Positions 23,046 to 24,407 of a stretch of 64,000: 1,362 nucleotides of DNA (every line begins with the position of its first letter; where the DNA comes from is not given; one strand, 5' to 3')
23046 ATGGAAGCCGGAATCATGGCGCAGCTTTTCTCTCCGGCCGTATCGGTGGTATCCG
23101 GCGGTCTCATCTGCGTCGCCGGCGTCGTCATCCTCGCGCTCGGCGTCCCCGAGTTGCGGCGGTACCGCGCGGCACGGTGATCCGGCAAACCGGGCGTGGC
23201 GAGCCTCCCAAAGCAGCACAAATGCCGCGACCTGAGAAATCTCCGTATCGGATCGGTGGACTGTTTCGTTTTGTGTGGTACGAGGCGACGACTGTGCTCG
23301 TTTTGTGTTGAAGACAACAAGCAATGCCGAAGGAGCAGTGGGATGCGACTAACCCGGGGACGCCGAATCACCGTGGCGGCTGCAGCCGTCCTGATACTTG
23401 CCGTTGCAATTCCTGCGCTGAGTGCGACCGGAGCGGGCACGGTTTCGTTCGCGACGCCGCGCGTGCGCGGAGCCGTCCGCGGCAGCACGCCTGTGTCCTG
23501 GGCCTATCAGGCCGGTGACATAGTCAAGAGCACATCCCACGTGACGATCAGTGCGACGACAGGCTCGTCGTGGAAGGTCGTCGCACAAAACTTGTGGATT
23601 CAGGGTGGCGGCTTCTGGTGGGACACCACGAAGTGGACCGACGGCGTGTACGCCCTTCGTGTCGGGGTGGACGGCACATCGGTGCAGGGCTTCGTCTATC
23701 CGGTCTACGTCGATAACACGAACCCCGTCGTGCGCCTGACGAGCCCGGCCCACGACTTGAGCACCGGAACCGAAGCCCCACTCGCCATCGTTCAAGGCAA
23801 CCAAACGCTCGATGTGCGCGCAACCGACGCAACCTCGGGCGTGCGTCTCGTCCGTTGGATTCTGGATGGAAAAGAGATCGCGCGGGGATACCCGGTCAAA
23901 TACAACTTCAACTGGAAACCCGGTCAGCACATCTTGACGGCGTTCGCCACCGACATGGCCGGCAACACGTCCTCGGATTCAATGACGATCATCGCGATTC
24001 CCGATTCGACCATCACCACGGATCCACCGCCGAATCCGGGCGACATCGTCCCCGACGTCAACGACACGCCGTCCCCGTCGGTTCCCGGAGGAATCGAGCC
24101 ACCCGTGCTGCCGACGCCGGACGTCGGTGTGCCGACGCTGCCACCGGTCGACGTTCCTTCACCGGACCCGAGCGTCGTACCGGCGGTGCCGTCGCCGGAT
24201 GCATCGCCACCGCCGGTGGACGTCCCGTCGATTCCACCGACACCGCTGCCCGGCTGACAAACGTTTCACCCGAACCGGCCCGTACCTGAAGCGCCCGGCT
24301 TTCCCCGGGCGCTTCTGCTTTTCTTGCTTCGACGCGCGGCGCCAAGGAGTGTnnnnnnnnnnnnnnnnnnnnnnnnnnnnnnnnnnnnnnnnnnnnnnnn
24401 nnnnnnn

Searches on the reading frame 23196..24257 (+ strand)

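Call 3: search_protein_families(library=pfam, proteins=[window:23196-24257:+], max_evalue=0.01)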
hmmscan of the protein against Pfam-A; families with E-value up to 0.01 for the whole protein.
window:23196-24257:+ (353 aa): 3 families
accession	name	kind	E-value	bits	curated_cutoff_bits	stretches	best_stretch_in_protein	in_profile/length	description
PF17957.7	Big_7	-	1.2e-05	26.2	24.1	1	177-248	1-69/70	Bacterial Ig domain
PF06832.18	BiPBP_C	-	0.0012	19.2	26.8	1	200-260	30-87/90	Penicillin-Binding Protein C-terminus Family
PF19077.6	Big_13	-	0.0027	18.6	27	0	237-263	69-95/102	Bacterial Ig-like domain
